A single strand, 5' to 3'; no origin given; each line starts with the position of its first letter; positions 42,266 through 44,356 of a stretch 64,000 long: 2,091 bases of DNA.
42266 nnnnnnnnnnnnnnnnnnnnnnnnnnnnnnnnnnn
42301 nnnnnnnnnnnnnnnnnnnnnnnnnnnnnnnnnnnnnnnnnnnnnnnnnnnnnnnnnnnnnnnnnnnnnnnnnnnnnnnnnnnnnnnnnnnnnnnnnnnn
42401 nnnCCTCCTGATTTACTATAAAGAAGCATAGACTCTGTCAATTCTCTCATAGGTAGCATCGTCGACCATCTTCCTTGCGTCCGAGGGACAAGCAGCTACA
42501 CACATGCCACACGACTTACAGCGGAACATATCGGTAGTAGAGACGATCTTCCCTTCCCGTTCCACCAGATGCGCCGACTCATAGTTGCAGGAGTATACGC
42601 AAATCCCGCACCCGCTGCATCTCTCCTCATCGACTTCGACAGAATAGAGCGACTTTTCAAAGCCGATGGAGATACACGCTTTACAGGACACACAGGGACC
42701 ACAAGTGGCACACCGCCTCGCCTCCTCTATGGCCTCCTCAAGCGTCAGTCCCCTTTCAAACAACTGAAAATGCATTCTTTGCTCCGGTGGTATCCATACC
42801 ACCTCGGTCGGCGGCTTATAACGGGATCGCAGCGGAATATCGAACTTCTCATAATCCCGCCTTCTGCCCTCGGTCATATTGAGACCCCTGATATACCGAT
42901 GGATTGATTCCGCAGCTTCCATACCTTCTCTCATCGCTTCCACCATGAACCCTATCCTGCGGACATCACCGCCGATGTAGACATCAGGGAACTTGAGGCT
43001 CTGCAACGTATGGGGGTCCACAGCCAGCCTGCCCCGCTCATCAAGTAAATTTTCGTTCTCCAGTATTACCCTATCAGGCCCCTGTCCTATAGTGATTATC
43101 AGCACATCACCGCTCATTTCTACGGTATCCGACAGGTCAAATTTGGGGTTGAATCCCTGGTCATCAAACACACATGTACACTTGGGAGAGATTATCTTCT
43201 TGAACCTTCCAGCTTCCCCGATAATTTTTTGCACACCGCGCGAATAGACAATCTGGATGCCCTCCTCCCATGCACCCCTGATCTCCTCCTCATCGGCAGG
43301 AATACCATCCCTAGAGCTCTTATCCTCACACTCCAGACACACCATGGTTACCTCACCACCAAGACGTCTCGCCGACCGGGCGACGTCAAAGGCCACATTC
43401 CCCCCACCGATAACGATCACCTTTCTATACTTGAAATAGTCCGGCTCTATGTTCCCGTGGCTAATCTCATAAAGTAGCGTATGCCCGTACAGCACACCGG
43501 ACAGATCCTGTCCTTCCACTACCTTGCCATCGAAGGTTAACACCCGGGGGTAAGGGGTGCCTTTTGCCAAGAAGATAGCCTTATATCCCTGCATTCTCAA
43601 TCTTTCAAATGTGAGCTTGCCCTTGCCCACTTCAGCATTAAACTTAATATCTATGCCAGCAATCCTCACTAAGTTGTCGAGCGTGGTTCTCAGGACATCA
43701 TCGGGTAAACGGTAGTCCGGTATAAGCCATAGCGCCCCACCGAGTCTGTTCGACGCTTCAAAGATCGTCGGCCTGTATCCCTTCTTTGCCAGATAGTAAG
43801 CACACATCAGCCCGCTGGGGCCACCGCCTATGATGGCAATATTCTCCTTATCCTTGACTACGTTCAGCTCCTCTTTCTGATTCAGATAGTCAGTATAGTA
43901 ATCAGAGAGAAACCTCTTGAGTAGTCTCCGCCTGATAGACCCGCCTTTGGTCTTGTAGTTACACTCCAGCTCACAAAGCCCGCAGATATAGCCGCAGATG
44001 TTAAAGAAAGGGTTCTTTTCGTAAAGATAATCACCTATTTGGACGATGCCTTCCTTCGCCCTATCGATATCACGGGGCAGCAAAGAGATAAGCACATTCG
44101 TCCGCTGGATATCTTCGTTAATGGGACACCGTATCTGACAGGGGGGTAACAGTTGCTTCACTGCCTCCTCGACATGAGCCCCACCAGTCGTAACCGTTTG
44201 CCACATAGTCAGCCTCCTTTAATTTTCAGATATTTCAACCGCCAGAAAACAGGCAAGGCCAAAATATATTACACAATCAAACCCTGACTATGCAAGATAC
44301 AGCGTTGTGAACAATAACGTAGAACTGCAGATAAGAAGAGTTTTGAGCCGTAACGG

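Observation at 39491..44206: Mvh-type hydrogenase (MvhD-MvhG-MvhA) led by a GltD-like flavoprotein where HdrA would normally sit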

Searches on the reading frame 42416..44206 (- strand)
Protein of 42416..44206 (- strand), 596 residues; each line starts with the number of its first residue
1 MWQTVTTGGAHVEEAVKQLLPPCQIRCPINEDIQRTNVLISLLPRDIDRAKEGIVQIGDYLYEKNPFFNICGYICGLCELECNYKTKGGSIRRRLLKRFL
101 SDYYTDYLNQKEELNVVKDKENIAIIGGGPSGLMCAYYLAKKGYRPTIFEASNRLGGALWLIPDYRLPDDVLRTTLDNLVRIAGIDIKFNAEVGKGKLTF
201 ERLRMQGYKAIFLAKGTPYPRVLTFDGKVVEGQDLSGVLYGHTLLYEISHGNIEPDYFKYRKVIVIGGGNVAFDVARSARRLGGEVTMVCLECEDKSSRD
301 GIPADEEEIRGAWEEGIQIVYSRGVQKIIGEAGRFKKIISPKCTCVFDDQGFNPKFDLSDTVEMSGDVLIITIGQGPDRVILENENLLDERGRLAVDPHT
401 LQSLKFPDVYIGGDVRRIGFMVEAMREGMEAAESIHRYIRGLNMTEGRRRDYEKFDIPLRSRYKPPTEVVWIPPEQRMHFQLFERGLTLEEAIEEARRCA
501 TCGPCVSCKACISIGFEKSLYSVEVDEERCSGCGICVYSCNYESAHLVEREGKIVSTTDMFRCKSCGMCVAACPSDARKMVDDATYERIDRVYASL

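Call 4: search_protein_families(library=pfam, proteins=[window:42416-44206:-], max_evalue=0.001)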
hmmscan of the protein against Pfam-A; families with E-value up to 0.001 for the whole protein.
window:42416-44206:- (596 aa): 19 families
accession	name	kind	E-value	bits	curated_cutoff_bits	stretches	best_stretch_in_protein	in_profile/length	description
PF07992.20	Pyr_redox_2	-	2.5e-30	106.4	26.1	2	123-428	3-291/291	Pyridine nucleotide-disulphide oxidoreductase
PF00070.33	Pyr_redox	-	8.1e-13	49.1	22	2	122-156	1-35/82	Pyridine nucleotide-disulphide oxidoreductase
PF13738.12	Pyr_redox_3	-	2.6e-11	43.8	30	1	253-335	157-245/305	Pyridine nucleotide-disulphide oxidoreductase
PF13450.12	NAD_binding_8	-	2.2e-10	41.1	21.9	1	125-158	1-34/68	NAD(P)-binding Rossmann-like domain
PF01266.30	DAO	-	1.9e-08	34.6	27.9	1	123-158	2-38/353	FAD dependent oxidoreductase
PF14697.11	Fer4_21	-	8e-08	32.7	35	1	524-578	2-57/59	4Fe-4S dicluster domain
PF01946.23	Thi4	-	1.4e-07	31.4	26.2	1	121-161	18-59/235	Thi4 family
PF03486.20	HI0933_like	-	1.6e-07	31.5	50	1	122-156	2-36/244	HI0933-like protein Rossmann domain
PF12838.12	Fer4_7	-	3.5e-07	31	27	1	529-577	1-52/52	4Fe-4S dicluster domain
PF01593.30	Amino_oxidase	-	3.8e-07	30.2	19.8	1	131-161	2-32/443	Flavin containing amine oxidoreductase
PF13187.11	Fer4_9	-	1.4e-06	28.7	27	1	529-576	1-50/52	4Fe-4S dicluster domain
PF00037.32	Fer4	-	8.7e-06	25.8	21.1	1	559-578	4-23/24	4Fe-4S binding domain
PF13237.11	Fer4_10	-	9e-06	26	25.5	1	523-574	2-53/53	4Fe-4S dicluster domain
PF14691.11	Fer4_20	-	1.1e-05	25.7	25.8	1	21-105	30-109/113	Dihydroprymidine dehydrogenase domain II, 4Fe-4S cluster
PF00743.25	FMO-like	-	1.3e-05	24.3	22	0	121-160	2-40/532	Flavin-binding monooxygenase-like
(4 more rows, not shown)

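Call 5: search_protein_families(library=ncbifam, proteins=[window:42416-44206:-], max_evalue=0.001)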
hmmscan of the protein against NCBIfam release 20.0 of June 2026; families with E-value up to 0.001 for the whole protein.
window:42416-44206:- (596 aa): 84 families (the best 25 are shown)
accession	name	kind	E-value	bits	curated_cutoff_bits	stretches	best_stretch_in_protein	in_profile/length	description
NF009410.0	PRK12771.1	subfamily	2.1e-91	307.2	516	1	14-544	41-559/566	NAD(P)-binding protein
NF010590.0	PRK13984.1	equivalog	5.2e-73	246.2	946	1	59-441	225-608/611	putative oxidoreductase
NF009414.0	PRK12778.1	equivalog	1.1e-59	202.5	1103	1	22-440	338-750/752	bifunctional dihydroorotate dehydrogenase B NAD binding subunit/NADPH-dependent glutamate synthase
TIGR01316.1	gltA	equivalog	5.3e-56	190.3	471.75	1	44-439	49-449/449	NADPH-dependent glutamate synthase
TIGR03315.1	Se_ygfK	equivalog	2.8e-53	180.6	835.3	1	20-572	444-965/1012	putative selenate reductase subunit YgfK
NF009454.0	PRK12814.1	equivalog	1.4e-51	175.6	916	1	20-524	101-592/657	putative NADPH-dependent glutamate synthase small subunit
NF009413.0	PRK12775.1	equivalog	6.4e-41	140.1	1895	1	12-440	330-755/1006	putative trifunctional 2-polyprenylphenol hydroxylase/glutamate synthase subunit beta/ferritin domain-containing protein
NF009415.0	PRK12779.1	equivalog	1.9e-38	132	1519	1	115-438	301-625/944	putative bifunctional glutamate synthase subunit beta/2-polyprenylphenol hydroxylase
TIGR01318.1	gltD_gamma_fam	subfamily_domain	4.3e-38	131.1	482.95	1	21-440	48-466/467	glutamate synthase, small subunit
NF009408.0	PRK12769.1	equivalog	6.2e-38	130.4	1003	2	36-440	239-652/659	formate-dependent uric acid utilization protein AegA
NF045663.1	diclust_near_Sec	equivalog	9e-37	126.5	530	2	16-216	13-198/759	pyridine nucleotide-disulfide oxidoreductase/dicluster-binding protein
NF009451.0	PRK12809.1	equivalog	8.9e-34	116.7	1154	2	53-435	240-630/639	formate-dependent uric acid utilization protein YgfT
TIGR01317.1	GOGAT_sm_gam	subfamily_domain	7.5e-31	107.5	447.7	1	21-441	50-480/485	glutamate synthase small subunit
NF009409.0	PRK12770.1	subfamily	1.1e-29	103.6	343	1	118-441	16-352/360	putative glutamate synthase subunit beta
TIGR01292.1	TRX_reduct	equivalog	1.4e-14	53.6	343.45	1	257-439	138-300/300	thioredoxin-disulfide reductase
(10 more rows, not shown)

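Call 6: find_homologous_proteins(query=window:42416-44206:-, max_evalue=1e-10)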
Query window:42416-44206:- (596 aa): 5262 proteins with E <= 1e-10 among 8000 candidates; the best 120 are listed.
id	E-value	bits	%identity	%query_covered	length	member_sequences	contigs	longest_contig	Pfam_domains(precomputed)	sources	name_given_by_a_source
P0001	0.0e+0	1348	95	100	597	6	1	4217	PF14697.12,PF13450.13,PF07992.21,PF00070.34,PF03486.21,PF12838.13,PF01946.24,PF01266.31,PF01593.31,PF12797.13,PF00037.33,PF13738.13,PF13237.12,PF13187.12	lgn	-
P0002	0.0e+0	1315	92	100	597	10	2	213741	PF14697.12,PF13241.13,PF13450.13,PF07992.21,PF00070.34,PF03486.21,PF12838.13,PF01946.24,PF01266.31,PF14691.12,PF00037.33,PF13738.13,PF13237.12,PF13187.12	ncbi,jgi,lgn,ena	-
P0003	0.0e+0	1217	85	100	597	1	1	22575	PF14697.12,PF13241.13,PF13450.13,PF07992.21,PF00070.34,PF03486.21,PF12838.13,PF12831.14,PF01946.24,PF01266.31,PF01593.31,PF00890.31,PF00037.33,PF13738.13,PF13237.12,PF13187.12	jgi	jgi:NADPH-dependent glutamate synthase beta subunit-like oxidoreductase/ferredoxin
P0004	0.0e+0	1193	84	100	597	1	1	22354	PF14697.12,PF13450.13,PF07992.21,PF00070.34,PF03486.21,PF12838.13,PF01946.24,PF01266.31,PF01593.31,PF12797.13,PF00037.33,PF13738.13,PF13187.12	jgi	-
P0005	0.0e+0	1151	80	100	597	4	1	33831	PF14697.12,PF13450.13,PF07992.21,PF00070.34,PF03486.21,PF12838.13,PF12831.14,PF01946.24,PF14691.12,PF00037.33,PF13738.13,PF01262.28,PF13237.12,PF13187.12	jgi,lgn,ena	-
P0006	0.0e+0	1127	78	100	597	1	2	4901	PF14697.12,PF13241.13,PF13450.13,PF07992.21,PF00070.34,PF03486.21,PF12838.13,PF01946.24,PF01266.31,PF00037.33,PF13738.13,PF13237.12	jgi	-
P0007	0.0e+0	1127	78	100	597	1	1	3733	PF14697.12,PF13241.13,PF13450.13,PF07992.21,PF00070.34,PF03486.21,PF12838.13,PF01946.24,PF01266.31,PF01593.31,PF00890.31,PF13738.13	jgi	jgi:NADPH-dependent glutamate synthase beta subunit-like oxidoreductase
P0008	0.0e+0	1127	78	100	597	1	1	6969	PF14697.12,PF13241.13,PF13450.13,PF07992.21,PF00070.34,PF03486.21,PF12838.13,PF12831.14,PF01946.24,PF01266.31,PF14691.12,PF00890.31,PF00037.33,PF13738.13,PF13237.12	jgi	-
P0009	0.0e+0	1120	78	100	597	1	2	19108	PF14697.12,PF13241.13,PF13450.13,PF07992.21,PF00070.34,PF03486.21,PF12838.13,PF01946.24,PF01266.31,PF01593.31,PF14691.12,PF00037.33,PF13738.13,PF01262.28,PF13237.12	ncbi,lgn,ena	-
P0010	0.0e+0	1115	77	100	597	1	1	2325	PF14697.12,PF13241.13,PF13450.13,PF07992.21,PF00070.34,PF03486.21,PF12838.13,PF01946.24,PF01593.31,PF12797.13,PF14691.12,PF00037.33,PF13738.13,PF13237.12,PF13187.12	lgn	-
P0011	0.0e+0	1115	78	100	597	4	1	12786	PF14697.12,PF01946.24,PF13450.13,PF14691.12,PF07992.21,PF00070.34,PF13738.13,PF03486.21,PF12838.13,PF13237.12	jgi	jgi:NADPH-dependent glutamate synthase beta subunit-like oxidoreductase/NAD-dependent dihydropyrimid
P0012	0.0e+0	1111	77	100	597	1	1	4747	PF14697.12,PF13241.13,PF13450.13,PF07992.21,PF00070.34,PF03486.21,PF12838.13,PF12831.14,PF01946.24,PF01266.31,PF01593.31,PF12797.13,PF14691.12,PF00890.31,PF00037.33,PF13738.13,PF01262.28,PF13237.12,PF13187.12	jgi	jgi:NADPH-dependent glutamate synthase beta subunit-like oxidoreductase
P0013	0.0e+0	1110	77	100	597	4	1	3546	PF14697.12,PF13241.13,PF13450.13,PF07992.21,PF00070.34,PF03486.21,PF12838.13,PF01946.24,PF01266.31,PF01593.31,PF14691.12,PF00890.31,PF00037.33,PF13738.13,PF13187.12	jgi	-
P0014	0.0e+0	1106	76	100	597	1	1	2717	PF14697.12,PF13241.13,PF13450.13,PF07992.21,PF00070.34,PF03486.21,PF12838.13,PF01946.24,PF01266.31,PF12797.13,PF14691.12,PF00890.31,PF00037.33,PF13738.13,PF01262.28,PF13237.12,PF13187.12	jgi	-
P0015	0.0e+0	1106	77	100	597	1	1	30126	PF14697.12,PF13241.13,PF13450.13,PF07992.21,PF00070.34,PF03486.21,PF12838.13,PF01946.24,PF01266.31,PF01593.31,PF14691.12,PF00037.33,PF13738.13,PF13237.12,PF13187.12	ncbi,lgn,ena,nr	ncbi:MAG TPA: hypothetical protein DCX22_02755 [Dehalococcoidia bacterium]|nr:hypothetical protein [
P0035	0.0e+0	1096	77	100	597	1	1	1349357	PF14697.12,PF13241.13,PF13450.13,PF07992.21,PF00070.34,PF03486.21,PF12838.13,PF01946.24,PF01266.31,PF01593.31,PF12797.13,PF00890.31,PF00037.33,PF13738.13,PF13237.12,PF13187.12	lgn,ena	-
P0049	0.0e+0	1094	77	100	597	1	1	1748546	PF14697.12,PF13241.13,PF13450.13,PF07992.21,PF00070.34,PF03486.21,PF12838.13,PF01946.24,PF01266.31,PF01593.31,PF12797.13,PF00890.31,PF00037.33,PF13738.13,PF13237.12,PF13187.12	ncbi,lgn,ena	-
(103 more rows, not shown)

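Call 10: find_encoding_contigs(protein=P0049, flank=8000, max_places=3)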
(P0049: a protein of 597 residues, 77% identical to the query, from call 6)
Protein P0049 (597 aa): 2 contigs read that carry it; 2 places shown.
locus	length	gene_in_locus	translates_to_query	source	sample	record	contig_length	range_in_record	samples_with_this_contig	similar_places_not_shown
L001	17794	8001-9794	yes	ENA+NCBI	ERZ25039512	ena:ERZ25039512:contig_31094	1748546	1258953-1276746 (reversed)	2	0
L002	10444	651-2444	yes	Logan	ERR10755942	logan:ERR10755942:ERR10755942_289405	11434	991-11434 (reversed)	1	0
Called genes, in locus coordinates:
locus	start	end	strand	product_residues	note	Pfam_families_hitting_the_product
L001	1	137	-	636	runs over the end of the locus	PF01512:Complex1_51K, PF10589:NADH_4Fe-4S, PF00037:Fer4 (weak), PF12838:Fer4_7, PF13187:Fer4_9 (weak), PF13237:Fer4_10 (weak), PF14697:Fer4_21 (weak), PF00037:Fer4 (weak), +2 more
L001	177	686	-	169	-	PF01257:2Fe-2S_thioredx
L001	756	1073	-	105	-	PF14407:Frankia_peptide (weak)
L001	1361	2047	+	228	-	PF00072:Response_reg, PF00196:GerE, PF08281:Sigma70_r4_2 (weak)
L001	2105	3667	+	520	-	PF01590:GAF, PF13185:GAF_2, PF13492:GAF_3, PF00989:PAS, PF08448:PAS_4, PF13188:PAS_8, PF13426:PAS_9, PF07730:HisKA_3, +1 more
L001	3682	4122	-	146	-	-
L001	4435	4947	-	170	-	-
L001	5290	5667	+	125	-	PF09339:HTH_IclR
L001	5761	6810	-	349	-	PF01656:CbiA, PF13500:AAA_26, PF07085:DRTGG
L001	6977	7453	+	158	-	PF01230:HIT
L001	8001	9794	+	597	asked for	PF01946:Thi4 (weak), PF07992:Pyr_redox_2 (weak), PF00070:Pyr_redox (weak), PF00890:FAD_binding_2 (weak), PF01266:DAO (weak), PF07992:Pyr_redox_2, PF13450:NAD_binding_8, PF14697:Fer4_21, +9 more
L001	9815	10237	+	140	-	PF02662:FlpD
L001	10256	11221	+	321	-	PF01058:Oxidored_q6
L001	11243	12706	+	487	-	PF27537:HoxH, PF00374:NiFeSe_Hases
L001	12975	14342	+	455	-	PF25323:6TM_PilS, PF00512:HisKA, PF02518:HATPase_c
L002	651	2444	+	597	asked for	PF01946:Thi4 (weak), PF07992:Pyr_redox_2 (weak), PF00070:Pyr_redox (weak), PF00890:FAD_binding_2 (weak), PF01266:DAO (weak), PF07992:Pyr_redox_2, PF13450:NAD_binding_8, PF14697:Fer4_21, +9 more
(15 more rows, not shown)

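Call 11: find_encoding_contigs(protein=P0035, flank=8000, max_places=3)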
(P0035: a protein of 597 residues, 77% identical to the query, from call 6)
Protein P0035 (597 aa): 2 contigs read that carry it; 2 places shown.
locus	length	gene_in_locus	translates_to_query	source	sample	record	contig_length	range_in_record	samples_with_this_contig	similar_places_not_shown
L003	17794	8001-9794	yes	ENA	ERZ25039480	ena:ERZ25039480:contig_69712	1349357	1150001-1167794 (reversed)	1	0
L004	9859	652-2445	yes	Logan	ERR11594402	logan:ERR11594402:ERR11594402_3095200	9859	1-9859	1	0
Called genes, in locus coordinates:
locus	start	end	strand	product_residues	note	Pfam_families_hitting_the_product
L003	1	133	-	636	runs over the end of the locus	PF01512:Complex1_51K, PF12797:Fer4_2 (faint), PF10589:NADH_4Fe-4S, PF12838:Fer4_7, PF13187:Fer4_9 (weak), PF13237:Fer4_10 (weak), PF14697:Fer4_21 (weak), PF00037:Fer4 (weak), +1 more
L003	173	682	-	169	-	PF01257:2Fe-2S_thioredx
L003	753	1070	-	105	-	PF14407:Frankia_peptide (weak)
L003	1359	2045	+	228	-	PF00072:Response_reg, PF00196:GerE, PF08281:Sigma70_r4_2 (weak)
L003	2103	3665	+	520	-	PF01590:GAF, PF13185:GAF_2, PF13492:GAF_3, PF00989:PAS, PF08448:PAS_4, PF13188:PAS_8, PF13426:PAS_9, PF07730:HisKA_3, +1 more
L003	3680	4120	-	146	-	-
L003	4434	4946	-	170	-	-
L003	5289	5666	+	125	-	PF09339:HTH_IclR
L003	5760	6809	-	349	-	PF01656:CbiA, PF13500:AAA_26, PF07085:DRTGG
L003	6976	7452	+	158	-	PF11969:DcpS_C (weak), PF01230:HIT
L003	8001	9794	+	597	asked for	PF01946:Thi4 (weak), PF07992:Pyr_redox_2 (weak), PF00070:Pyr_redox (weak), PF00890:FAD_binding_2 (weak), PF01266:DAO (weak), PF07992:Pyr_redox_2, PF13450:NAD_binding_8, PF14697:Fer4_21, +9 more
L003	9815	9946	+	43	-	-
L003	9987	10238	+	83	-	PF02662:FlpD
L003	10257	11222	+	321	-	PF01058:Oxidored_q6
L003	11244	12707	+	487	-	PF27537:HoxH, PF00374:NiFeSe_Hases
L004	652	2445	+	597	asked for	PF01946:Thi4 (weak), PF07992:Pyr_redox_2 (weak), PF00070:Pyr_redox (weak), PF00890:FAD_binding_2 (weak), PF01266:DAO (weak), PF07992:Pyr_redox_2, PF13450:NAD_binding_8, PF14697:Fer4_21, +9 more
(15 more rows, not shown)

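Call 18: find_related_loci(query=A1, collection=genome_contigs, flank=7000)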
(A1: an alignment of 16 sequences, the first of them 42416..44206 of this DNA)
Query A1 (596 aa) in genome_contigs; peptide patterns used: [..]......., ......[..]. (x = any residue, [..] = any of these).
207 stretches matched a pattern; 156 encode a relative of the query (tblastn E <= 1e-3); the best 80 are kept; 80 distinct loci.
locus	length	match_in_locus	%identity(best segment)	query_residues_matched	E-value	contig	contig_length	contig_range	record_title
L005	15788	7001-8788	95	1-596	0e+0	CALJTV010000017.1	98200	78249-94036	MAG: uncultured Dehalococcoidia bacterium isolate S1_Bin_MAXBIN__111_1 genome assembly, contig: c_000003032192, whole ge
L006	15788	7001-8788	93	1-596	0e+0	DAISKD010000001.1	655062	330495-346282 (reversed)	MAG TPA_asm: Chloroflexota bacterium isolate CTOTU21513 NODE_2_length_655062_cov_16.187441, whole genome shotgun sequenc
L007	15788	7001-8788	92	1-596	0e+0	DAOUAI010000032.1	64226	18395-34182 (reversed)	MAG TPA_asm: Dehalococcoidia bacterium isolate H62_637 k111_1556960, whole genome shotgun sequence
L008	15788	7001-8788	92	1-596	0e+0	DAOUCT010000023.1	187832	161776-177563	MAG TPA_asm: Dehalococcoidia bacterium isolate H85_861 58950, whole genome shotgun sequence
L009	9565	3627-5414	78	1-596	0e+0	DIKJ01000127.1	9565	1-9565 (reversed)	MAG TPA_asm: Bacteroidales bacterium UBA5621 UBA5621_contig_82813, whole genome shotgun sequence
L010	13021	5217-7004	77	1-596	0e+0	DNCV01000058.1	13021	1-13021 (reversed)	MAG TPA_asm: Dehalococcoidia bacterium isolate UBA10535 contig_92048, whole genome shotgun sequence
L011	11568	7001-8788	77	1-596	0e+0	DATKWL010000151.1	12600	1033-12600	MAG TPA_asm: Dehalococcoidia bacterium isolate SMAG_U14162 k141_131674, whole genome shotgun sequence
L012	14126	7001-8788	77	1-596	0e+0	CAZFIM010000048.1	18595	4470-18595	MAG TPA_asm: uncultured Dehalococcoidales bacterium isolate binchicken_co27_241 genome assembly, contig: NODE_5248_lengt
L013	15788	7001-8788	77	1-596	0e+0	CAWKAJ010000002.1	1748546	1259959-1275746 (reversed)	MAG: uncultured Chloroflexia bacterium isolate MFD03726.bin.1.10 genome assembly, contig: contig_31094, whole genome sho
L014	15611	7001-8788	77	1-596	0e+0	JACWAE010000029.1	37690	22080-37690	MAG: Dehalococcoidia bacterium isolate B_CHL_03 k141_54411, whole genome shotgun sequence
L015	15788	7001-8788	76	1-596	0e+0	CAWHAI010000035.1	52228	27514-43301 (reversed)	MAG: uncultured Chloroflexia bacterium isolate MFD04408.bin.2.112 genome assembly, contig: contig_81215, whole genome sh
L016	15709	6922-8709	77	1-596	0e+0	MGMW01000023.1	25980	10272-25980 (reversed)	MAG: Chloroflexi bacterium RBG_13_53_26 RBG_13_scaffold_1354, whole genome shotgun sequence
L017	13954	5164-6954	76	1-596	0e+0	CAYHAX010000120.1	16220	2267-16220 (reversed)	MAG TPA_asm: uncultured Dehalococcoidia bacterium isolate ERP119294_co2_375 genome assembly, contig: k141_3813343, whole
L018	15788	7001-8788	75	1-596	0e+0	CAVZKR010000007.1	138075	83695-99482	MAG: uncultured Chloroflexia bacterium isolate MFD04408.bin.2.47 genome assembly, contig: contig_48462, whole genome sho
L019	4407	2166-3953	75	1-596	0e+0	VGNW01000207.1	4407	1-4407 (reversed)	MAG: Chloroflexi bacterium isolate M_DeepCast_200m_m2_194 M_DeepCast_200m_m2_194_Ga0194113_10044296, whole genome shotgu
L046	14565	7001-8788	70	1-596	0e+0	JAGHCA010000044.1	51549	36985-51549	MAG: Dehalococcoidia bacterium isolate AUK270 PB_MBMC_224_c_000000000014, whole genome shotgun sequence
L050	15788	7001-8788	70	1-596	0e+0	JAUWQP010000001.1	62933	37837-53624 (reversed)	MAG: Chloroflexota bacterium isolate CSMAG_2505 CSMAG_2505_k141_533336_length_62933_cov_12.9648, whole genome shotgun se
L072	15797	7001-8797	65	1-596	0e+0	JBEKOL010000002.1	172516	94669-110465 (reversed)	MAG: Syntrophales bacterium isolate SPRUCE 43 SPRUCE_43_2, whole genome shotgun sequence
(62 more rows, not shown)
